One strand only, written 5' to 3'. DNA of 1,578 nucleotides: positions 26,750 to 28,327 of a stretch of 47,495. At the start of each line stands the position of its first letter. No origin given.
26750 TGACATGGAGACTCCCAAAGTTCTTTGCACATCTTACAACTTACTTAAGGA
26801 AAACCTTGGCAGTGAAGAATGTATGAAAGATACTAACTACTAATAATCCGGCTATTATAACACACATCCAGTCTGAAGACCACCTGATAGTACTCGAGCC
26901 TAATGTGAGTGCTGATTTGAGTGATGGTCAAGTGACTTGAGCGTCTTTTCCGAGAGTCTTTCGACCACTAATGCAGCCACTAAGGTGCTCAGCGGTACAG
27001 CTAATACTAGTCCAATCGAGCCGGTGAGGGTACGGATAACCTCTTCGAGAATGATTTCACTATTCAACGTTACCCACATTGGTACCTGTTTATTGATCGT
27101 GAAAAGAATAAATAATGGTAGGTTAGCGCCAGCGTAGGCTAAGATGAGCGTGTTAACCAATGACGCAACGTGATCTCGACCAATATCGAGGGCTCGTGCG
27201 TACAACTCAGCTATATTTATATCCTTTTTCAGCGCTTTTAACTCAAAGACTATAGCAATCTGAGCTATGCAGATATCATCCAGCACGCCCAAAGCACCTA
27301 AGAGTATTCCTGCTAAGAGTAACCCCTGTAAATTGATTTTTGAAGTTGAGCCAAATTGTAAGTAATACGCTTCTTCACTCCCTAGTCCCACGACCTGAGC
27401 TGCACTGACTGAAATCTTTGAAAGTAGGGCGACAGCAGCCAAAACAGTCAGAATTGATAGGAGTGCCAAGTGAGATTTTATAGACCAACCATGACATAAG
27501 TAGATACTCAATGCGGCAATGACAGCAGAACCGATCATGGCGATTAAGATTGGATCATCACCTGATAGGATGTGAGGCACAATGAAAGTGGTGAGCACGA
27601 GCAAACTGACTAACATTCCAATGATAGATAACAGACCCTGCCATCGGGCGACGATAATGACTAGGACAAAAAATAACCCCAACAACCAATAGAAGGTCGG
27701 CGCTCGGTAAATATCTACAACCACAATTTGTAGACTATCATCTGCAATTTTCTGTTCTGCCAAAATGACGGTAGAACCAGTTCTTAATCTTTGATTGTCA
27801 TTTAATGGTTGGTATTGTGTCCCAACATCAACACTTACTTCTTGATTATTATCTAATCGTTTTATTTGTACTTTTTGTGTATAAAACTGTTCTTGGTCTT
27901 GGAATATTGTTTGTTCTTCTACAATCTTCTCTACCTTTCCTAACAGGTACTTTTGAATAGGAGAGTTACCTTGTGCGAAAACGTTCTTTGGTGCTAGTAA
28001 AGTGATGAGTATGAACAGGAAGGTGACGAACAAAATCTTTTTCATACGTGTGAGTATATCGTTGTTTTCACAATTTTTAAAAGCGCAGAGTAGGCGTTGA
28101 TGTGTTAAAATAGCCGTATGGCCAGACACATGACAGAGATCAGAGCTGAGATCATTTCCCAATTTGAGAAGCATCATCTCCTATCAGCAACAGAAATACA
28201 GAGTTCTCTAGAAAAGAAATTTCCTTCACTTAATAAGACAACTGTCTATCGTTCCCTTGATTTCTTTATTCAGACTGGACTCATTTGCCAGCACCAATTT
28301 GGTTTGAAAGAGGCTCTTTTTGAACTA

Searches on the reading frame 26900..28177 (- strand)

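Call 52: search_protein_families(library=pfam, proteins=[window:26900-28177:-])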
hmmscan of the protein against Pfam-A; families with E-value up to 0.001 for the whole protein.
window:26900-28177:- (425 aa): 1 family
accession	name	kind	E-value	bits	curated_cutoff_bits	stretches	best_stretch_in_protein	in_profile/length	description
PF07907.16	YibE_F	-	4.1e-66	223.4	27.2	1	163-402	2-240/241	YibE/F-like protein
